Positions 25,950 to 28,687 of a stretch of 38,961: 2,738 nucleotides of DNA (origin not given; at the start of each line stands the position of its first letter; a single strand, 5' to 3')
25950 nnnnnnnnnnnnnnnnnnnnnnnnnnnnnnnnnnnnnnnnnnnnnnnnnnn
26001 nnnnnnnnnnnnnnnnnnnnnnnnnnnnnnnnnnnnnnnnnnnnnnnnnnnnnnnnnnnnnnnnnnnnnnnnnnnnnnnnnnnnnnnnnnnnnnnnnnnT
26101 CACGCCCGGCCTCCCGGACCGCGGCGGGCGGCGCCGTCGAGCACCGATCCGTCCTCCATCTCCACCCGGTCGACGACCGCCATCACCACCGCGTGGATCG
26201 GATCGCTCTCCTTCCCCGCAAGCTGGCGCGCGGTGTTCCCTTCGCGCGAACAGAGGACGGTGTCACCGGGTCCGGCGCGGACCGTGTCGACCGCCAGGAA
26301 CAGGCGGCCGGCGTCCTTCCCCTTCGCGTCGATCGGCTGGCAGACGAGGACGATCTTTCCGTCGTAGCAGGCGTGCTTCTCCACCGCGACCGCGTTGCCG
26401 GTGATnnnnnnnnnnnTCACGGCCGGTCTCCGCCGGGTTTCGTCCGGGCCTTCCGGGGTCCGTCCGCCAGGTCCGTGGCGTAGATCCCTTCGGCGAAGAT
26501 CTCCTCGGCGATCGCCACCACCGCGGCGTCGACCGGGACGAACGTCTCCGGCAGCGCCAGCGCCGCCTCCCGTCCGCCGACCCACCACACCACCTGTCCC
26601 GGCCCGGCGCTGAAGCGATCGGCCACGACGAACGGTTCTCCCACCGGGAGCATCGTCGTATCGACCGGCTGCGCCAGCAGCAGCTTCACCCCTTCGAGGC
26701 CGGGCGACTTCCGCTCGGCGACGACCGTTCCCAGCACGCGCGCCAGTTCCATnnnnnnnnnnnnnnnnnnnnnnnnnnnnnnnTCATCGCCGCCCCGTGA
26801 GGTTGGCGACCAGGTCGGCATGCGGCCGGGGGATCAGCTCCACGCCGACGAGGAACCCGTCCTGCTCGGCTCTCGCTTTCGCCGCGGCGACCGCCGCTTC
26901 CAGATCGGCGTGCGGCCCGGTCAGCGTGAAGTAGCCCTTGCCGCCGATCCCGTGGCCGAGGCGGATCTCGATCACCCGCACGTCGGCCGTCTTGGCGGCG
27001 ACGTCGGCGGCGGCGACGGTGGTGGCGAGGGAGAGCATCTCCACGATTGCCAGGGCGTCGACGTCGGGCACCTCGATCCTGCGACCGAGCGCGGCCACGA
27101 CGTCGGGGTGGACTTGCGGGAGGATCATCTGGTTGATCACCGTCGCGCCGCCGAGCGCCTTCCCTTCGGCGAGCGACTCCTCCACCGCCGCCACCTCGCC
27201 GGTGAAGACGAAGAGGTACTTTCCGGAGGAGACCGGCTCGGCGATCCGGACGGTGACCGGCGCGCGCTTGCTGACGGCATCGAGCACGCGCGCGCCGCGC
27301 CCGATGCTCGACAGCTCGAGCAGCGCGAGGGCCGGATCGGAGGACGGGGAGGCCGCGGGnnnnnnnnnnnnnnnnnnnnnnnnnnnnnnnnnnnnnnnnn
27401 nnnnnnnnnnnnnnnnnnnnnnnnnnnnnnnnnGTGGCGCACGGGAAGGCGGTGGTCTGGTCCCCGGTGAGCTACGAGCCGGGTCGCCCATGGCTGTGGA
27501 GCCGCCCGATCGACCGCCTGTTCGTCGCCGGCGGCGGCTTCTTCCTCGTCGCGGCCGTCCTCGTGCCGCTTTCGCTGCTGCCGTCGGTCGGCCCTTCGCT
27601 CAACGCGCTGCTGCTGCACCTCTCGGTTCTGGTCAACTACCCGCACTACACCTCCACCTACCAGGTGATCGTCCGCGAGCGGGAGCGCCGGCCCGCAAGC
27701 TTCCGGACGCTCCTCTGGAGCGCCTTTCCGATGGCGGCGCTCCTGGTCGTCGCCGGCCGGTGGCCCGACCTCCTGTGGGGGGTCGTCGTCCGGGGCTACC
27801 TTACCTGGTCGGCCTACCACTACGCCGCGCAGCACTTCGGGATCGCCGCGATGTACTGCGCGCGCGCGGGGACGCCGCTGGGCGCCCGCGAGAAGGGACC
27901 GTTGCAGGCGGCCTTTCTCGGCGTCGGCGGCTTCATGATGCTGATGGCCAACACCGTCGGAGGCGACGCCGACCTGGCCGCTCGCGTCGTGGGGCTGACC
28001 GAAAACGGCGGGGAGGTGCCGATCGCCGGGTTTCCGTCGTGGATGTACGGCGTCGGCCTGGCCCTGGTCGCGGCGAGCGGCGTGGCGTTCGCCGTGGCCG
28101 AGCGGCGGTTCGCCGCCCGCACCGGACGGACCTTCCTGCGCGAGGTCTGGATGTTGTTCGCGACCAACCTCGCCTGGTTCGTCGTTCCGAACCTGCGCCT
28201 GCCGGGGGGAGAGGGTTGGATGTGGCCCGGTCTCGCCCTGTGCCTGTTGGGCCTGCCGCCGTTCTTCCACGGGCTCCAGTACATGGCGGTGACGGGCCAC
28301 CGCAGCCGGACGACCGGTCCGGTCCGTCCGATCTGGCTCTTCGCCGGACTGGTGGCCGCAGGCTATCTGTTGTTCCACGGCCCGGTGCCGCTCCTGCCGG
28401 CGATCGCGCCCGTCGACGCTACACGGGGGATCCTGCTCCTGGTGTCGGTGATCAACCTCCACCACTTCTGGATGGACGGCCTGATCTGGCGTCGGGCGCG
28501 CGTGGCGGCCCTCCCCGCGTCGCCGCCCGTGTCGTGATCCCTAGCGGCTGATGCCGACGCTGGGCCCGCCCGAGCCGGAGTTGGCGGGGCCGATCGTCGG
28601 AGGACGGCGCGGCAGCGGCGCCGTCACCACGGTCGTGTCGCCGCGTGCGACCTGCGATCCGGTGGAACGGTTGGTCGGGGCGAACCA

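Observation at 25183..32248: Compact microcompartment locus of the Haliangium 'HO' type: six shell genes plus only an aldehyde dehydrogenase and a class II aldolase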

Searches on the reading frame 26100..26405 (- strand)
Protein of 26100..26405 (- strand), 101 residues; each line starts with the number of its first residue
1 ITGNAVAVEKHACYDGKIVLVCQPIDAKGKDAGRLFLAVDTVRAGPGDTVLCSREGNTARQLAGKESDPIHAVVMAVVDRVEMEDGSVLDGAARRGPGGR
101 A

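Call 4: search_protein_families(library=pfam, proteins=[window:26100-26405:-], max_evalue=0.01)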
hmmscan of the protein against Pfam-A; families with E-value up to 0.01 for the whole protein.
window:26100-26405:- (101 aa): 1 family
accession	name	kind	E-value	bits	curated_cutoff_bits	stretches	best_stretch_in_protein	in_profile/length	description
PF03319.19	EutN_CcmL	-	1.2e-17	64.6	25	1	1-79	6-83/83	Ethanolamine utilisation protein EutN/carboxysome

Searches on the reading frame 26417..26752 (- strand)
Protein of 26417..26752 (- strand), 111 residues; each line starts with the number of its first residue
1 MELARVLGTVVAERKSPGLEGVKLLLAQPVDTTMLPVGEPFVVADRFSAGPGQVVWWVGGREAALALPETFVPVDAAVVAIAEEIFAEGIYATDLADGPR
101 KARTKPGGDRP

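Call 4: search_protein_families(library=pfam, proteins=[window:26417-26752:-], max_evalue=0.01)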
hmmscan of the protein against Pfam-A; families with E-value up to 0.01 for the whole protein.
window:26417-26752:- (111 aa): 1 family
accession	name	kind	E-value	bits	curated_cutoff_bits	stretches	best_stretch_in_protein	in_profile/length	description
PF03319.19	EutN_CcmL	-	9.6e-23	80.9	25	1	1-81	1-81/83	Ethanolamine utilisation protein EutN/carboxysome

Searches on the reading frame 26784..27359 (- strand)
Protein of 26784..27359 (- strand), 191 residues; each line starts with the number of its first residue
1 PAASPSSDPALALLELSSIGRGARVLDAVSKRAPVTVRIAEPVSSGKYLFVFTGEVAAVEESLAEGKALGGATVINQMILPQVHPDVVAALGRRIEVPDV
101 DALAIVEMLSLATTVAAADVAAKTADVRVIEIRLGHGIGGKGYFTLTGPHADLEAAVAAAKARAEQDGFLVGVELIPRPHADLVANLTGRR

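Call 4: search_protein_families(library=pfam, proteins=[window:26784-27359:-], max_evalue=0.01)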
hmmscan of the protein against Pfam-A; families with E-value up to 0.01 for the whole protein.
window:26784-27359:- (191 aa): 1 family
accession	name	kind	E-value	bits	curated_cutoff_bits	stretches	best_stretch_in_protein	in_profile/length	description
PF00936.24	BMC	-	2.1e-30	104.9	24.5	2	102-179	1-75/75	BMC domain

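Call 7: search_solved_structures(query=window:26784-27359:-, show_alignments=1)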
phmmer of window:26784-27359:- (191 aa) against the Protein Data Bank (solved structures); distinct sequences matched with E-value up to 0.001: 30.
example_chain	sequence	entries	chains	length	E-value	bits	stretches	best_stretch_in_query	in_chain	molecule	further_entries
3nwg_A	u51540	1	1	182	1.3e-38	136.1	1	10-183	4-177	Microcompartments protein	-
3pac_A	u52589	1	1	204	1.2e-31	113.4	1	8-183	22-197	Shell protein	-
4nwn_A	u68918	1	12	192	4.4e-31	111.6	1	9-182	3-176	Uncharacterized protein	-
3n79_A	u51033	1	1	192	4.3e-30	108.3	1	9-182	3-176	PduT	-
3vcd_A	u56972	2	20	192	1.3e-29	106.8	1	9-182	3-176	Propanediol utilization polyhedral body protein PduT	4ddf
6fdb_A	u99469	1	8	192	6.8e-29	104.5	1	9-182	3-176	Propanediol utilization protein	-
5dih_A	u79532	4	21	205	3e-28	102.4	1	1-180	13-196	Microcompartments protein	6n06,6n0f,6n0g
8t6n_A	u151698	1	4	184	8.6e-28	100.9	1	9-182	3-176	T33-27.1 : B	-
5dii_A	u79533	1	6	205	1e-27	100.7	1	1-180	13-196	Microcompartments protein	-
8un1_B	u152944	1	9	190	1.3e-23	87.3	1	8-186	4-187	T33-ml23-redesigned-tandem-BMC-T-fold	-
8uf0_B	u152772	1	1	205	1.5e-23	87.1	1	8-186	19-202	T33-ml23-redesigned-tandem-BMC-T-fold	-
8ukm_A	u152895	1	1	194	7e-23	84.9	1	7-184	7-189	T33-ml30-redesigned-tandem-BMC-T-fold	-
8ui2_A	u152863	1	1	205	1.5e-22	83.8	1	7-184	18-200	T33-ml28-redesigned-tandem-BMC-T-fold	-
6ner_A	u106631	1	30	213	8.9e-13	52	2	96-187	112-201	BMC-H tandem fusion protein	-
3mpw_G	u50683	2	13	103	1.4e-06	31.8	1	101-183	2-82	Ethanolamine utilization protein eutM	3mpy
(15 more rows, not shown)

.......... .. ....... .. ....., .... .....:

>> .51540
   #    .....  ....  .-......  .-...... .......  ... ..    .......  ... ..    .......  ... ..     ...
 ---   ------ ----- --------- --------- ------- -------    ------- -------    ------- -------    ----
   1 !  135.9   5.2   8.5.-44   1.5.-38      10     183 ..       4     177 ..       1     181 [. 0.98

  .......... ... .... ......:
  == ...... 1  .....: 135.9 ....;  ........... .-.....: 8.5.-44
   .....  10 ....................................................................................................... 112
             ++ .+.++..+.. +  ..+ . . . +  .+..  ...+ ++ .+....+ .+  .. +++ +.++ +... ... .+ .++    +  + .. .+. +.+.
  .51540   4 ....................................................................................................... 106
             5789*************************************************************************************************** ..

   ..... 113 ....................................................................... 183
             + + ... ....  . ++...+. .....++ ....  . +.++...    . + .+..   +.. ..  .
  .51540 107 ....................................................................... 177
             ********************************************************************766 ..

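Call 33: search_protein_families(library=ncbifam, proteins=[window:26784-27359:-], max_evalue=0.01)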
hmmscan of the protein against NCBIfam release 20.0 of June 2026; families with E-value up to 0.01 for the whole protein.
window:26784-27359:- (191 aa): 6 families
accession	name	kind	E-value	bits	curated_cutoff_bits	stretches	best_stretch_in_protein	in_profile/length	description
TIGR02526.1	eut_PduT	equivalog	1.2e-28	100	250.3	1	10-187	4-182/182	ethanolamine utilization microcompartment shell protein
NF053792.1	beta_CO2some_O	equivalog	3.9e-08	33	270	1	102-184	8-88/205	beta-carboxysome assembly protein CcmO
NF012018.0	PRK15474.1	equivalog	4.7e-07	30.1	133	1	101-183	2-82/97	ethanolamine utilization microcompartment protein EutM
NF053791.1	BMC_CsoS1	equivalog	1.5e-05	25.1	166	1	102-183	8-88/93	alpha-carboxysome major shell protein CsoS1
NF012010.0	PRK15466.1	equivalog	8.4e-05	22.7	218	1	100-189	2-89/166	ethanolamine utilization microcompartment protein EutK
NF012012.0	PRK15468.1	subfamily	0.002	18.3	123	1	88-129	26-67/111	ethanolamine utilization microcompartment protein EutS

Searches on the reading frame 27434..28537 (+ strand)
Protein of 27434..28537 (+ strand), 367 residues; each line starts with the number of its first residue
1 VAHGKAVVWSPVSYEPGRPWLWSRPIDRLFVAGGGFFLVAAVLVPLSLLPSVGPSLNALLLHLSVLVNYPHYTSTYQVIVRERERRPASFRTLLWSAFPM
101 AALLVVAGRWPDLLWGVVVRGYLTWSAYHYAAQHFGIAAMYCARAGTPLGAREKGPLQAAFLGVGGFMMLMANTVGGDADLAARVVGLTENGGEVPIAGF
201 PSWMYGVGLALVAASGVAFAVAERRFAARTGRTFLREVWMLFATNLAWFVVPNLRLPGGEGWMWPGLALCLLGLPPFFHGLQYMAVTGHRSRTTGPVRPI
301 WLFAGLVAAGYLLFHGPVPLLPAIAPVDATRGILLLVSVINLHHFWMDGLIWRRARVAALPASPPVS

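Call 4: search_protein_families(library=pfam, proteins=[window:27434-28537:+], max_evalue=0.01)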
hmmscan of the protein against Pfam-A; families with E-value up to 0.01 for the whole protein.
window:27434-28537:+ (367 aa): 0 families

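Call 24: find_homologous_proteins(query=window:27434-28537:+, max_evalue=0.001)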
Query window:27434-28537:+ (367 aa): 29 proteins with E <= 0.001 among 8000 candidates.
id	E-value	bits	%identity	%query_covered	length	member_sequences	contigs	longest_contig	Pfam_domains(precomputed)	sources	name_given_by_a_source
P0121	2.8e-242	822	100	100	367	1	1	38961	-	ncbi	-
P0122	7.0e-128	446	60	97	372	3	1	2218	-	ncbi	-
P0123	1.6e-127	444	59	96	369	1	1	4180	-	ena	-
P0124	4.3e-127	443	59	98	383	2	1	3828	-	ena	-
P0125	1.3e-125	438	59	96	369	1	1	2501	-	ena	-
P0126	2.0e-122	428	56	97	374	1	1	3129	-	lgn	-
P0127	3.8e-122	427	56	96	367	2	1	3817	-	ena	-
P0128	4.8e-122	426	59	98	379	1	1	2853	-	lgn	-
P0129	2.7e-121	424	56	96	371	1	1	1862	-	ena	-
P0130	2.1e-119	418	56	97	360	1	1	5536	-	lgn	-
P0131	1.2e-117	412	57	96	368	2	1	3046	-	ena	-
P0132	1.3e-117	412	54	96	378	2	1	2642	-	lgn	-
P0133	5.6e-84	301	46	98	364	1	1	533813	-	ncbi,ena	-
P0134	1.2e-83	300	45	98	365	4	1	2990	-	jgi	jgi:hypothetical protein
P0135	4.6e-82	295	46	98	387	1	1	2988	-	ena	-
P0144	3.8e-66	242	42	95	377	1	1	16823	-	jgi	jgi:hypothetical protein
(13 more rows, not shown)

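Call 25: find_encoding_contigs(protein=P0133, flank=10000, max_places=2)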
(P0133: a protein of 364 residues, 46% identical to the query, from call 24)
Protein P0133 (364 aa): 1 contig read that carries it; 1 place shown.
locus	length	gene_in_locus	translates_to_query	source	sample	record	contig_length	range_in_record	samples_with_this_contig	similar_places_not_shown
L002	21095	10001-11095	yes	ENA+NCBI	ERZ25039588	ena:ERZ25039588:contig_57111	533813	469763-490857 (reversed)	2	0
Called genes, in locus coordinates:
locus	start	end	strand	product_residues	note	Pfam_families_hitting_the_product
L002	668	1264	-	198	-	-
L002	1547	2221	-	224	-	-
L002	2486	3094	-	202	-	-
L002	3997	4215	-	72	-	-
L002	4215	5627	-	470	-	-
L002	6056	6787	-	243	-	-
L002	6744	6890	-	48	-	-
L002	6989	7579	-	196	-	-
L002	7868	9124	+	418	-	PF09594:GT87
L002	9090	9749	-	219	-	PF08241:Methyltransf_11, PF08242:Methyltransf_12 (weak), PF13489:Methyltransf_23, PF13649:Methyltransf_25, PF13847:Methyltransf_31 (weak)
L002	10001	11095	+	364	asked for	-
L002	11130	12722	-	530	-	-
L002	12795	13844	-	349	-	-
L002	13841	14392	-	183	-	-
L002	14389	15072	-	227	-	PF00535:Glycos_transf_2, PF10111:Glyco_tranf_2_2 (weak), PF13641:Glyco_tranf_2_3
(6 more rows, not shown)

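Call 26: find_encoding_contigs(protein=P0144, flank=10000, max_places=2)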
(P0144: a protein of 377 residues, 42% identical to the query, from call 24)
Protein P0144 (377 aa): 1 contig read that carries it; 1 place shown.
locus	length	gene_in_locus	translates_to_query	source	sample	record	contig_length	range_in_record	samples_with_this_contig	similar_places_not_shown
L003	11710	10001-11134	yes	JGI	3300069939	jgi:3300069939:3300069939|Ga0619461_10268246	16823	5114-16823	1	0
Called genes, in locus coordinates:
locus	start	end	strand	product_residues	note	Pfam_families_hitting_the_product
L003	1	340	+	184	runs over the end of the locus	-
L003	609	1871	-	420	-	PF00682:HMGL-like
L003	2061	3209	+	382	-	PF00196:GerE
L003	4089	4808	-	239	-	PF07238:PilZ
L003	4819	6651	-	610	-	PF00012:HSP70, PF06723:MreB_Mbl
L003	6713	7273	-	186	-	PF01025:GrpE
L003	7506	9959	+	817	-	PF00580:UvrD-helicase, PF13604:AAA_30 (faint), PF01443:Viral_helicase1 (faint), PF13245:AAA_19, PF13361:UvrD_C, PF13538:UvrD_C_2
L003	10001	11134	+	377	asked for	-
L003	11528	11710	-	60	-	?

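Call 27: find_encoding_contigs(protein=P0130, flank=6000, max_places=2)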
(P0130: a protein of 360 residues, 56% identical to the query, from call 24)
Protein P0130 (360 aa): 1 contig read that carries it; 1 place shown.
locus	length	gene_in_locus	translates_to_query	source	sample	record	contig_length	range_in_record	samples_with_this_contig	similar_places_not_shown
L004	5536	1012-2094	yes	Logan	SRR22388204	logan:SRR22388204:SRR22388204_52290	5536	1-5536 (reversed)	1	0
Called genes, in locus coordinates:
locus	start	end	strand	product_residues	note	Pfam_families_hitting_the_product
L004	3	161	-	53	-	?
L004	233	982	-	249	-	PF01746:tRNA_m1G_MT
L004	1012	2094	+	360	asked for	-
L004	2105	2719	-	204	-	-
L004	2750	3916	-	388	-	PF02771:Acyl-CoA_dh_N, PF02770:Acyl-CoA_dh_M, PF00441:Acyl-CoA_dh_1, PF08028:Acyl-CoA_dh_2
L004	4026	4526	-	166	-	PF01782:RimM, PF05239:PRC (weak), PF24986:PRC_RimM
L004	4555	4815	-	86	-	PF00886:Ribosomal_S16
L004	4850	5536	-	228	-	?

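Call 33: search_protein_families(library=ncbifam, proteins=[window:27434-28537:+], max_evalue=0.01)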
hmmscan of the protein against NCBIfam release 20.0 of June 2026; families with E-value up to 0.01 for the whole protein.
window:27434-28537:+ (367 aa): 0 families

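Call 55: predict_structure(alignment_id=A2)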
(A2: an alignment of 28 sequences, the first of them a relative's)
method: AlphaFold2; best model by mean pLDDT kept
length: 367 residues; sequences in the alignment: 28
mean_pLDDT: 88.5   pTM: 0.88
mean pLDDT of the five models: 88.5, 86.6, 86.0, 85.9, 85.1
residues with pLDDT >= 90: 226; 70-90: 105; 50-70: 33; < 50: 3
segments of 3 or more residues with pLDDT < 50: none
pLDDT, mean of each block of 10 residues (from residue 1): 77 85 95 95 89 84 88 94 93 96 95 88 91 96 93 97 95 74 61 69 94 98 98 97 96 88 84 90 94 91 93 92 88 90 94 63 62
secondary structure, 60 per line:
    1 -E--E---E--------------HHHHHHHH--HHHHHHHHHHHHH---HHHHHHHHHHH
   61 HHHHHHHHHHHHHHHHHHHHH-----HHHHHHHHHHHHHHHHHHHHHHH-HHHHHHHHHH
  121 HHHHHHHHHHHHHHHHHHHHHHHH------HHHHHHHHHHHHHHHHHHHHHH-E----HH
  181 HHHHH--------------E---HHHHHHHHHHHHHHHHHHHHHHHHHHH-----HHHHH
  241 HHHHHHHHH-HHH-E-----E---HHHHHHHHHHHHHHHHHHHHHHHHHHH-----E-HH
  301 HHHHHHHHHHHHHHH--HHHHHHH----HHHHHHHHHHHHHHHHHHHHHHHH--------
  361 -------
elements in order: H24-31 H34-46 H50-81 H87-109 H111-144 H151-172 H179-185 H204-230 H236-249 H265-291 H299-315 H318-324 H329-352

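Call 57: fold_search(model_id=the predicted structure, library=pdb)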
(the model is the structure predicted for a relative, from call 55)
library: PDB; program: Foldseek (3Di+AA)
matches with E <= 10: 304; with E <= 0.001: 0
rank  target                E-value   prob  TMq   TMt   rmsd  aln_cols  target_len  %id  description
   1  8iq4_R                5.2e-01  0.12  0.13  0.16  22.4       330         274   13  Cryo-EM structure of Carboprost-bound prostaglandin-F2-alpha receptor-miniGq-Nb35 complex (released 2024-01-31)
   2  9qu3                  5.4e-01  0.14  0.17  0.17  19.6       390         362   15  Cryo-EM structure of the human choline transporter-like protein hCTL1 in LMNG (released 2025-05-14)
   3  7z6n_B                5.4e-01  0.12  0.13  0.17  20.7       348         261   15  Crystal structure of Zn2+-transporter BbZIP in a metal-stripped state (released 2022-08-10)
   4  7c77_B                5.4e-01  0.11  0.15  0.12  23.1       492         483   12  Cryo-EM structure of mouse TLR3 in complex with UNC93B1 (released 2021-01-06)
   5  8y4w_A                7.5e-01  0.15  0.20  0.14  18.9       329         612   14  Sialic acid bound form of Tripartite ATP-independent Periplasmic (TRAP) transporter from Fusobacterium nucleatum. (released 2024-12-11)
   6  9g2t_B                8.2e-01  0.05  0.11  0.08  27.3       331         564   16  Cryo-EM structure of IrtAB 2xEQ, A256R_IrtB mutant in LMNG (released 2024-12-18)
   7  8thi_A                1.0e+00  0.12  0.18  0.13  19.4       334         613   13  Cryo-EM structure of the Tripartite ATP-independent Periplasmic (TRAP) transporter SiaQM from Haemophilus influenzae ( (released 2023-11-22)
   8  8e6m                  1.1e+00  0.08  0.15  0.15  18.0       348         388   18  X-ray structure of the Deinococcus radiodurans Nramp/MntH divalent transition metal transporter WT in an inward-open, ca (released 2023-05-03)
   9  6xbo                  1.2e+00  0.06  0.13  0.14  20.0       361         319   10  X-ray crystal structure of the mouse CMP-Sialic acid transporter in complex with 5-methyl CMP (released 2021-06-09)
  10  9jrm                  1.2e+00  0.06  0.14  0.14  23.0       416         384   12  outward-open hSLC19A1 + 2'3'-CDAS (released 2025-02-26)
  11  8z1e_A                1.3e+00  0.11  0.15  0.18  22.1       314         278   15  A homotrimeric GPCR architecture of the human cytomegalovirus (UL78) revealed by cryo-EM (released 2024-05-15)
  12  6i1z_A                1.3e+00  0.06  0.13  0.15  20.8       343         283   12  Outward facing structure of apo CST (released 2019-06-05)
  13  8ijt_A                1.3e+00  0.12  0.13  0.14  10.0       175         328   12  crystal structure of Hyp N135A mutant from Hypoxylon sp. E7406B (released 2024-02-28)
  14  9g9m_A                1.3e+00  0.09  0.14  0.13  19.7       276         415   14  Lipid III flippase WzxE with NB10 and NB7 nanobodies in outward-facing conformation - crystal 1 (released 2025-01-22)
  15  9kzk_E                1.3e+00  0.08  0.14  0.16  21.6       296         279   13  Structure of mouse C3a bound mouse C3aR in complex with Go (released 2025-11-26)
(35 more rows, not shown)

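Call 73: search_protein_families(library=padloc, proteins=[window:27434-28537:+], max_evalue=0.01)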
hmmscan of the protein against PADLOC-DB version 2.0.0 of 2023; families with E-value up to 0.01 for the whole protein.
window:27434-28537:+ (367 aa): 0 families

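Call 86: search_protein_families(library=pfam, proteins=[window:27434-28537:+], max_evalue=5)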
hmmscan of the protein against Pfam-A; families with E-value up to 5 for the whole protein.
window:27434-28537:+ (367 aa): 0 families
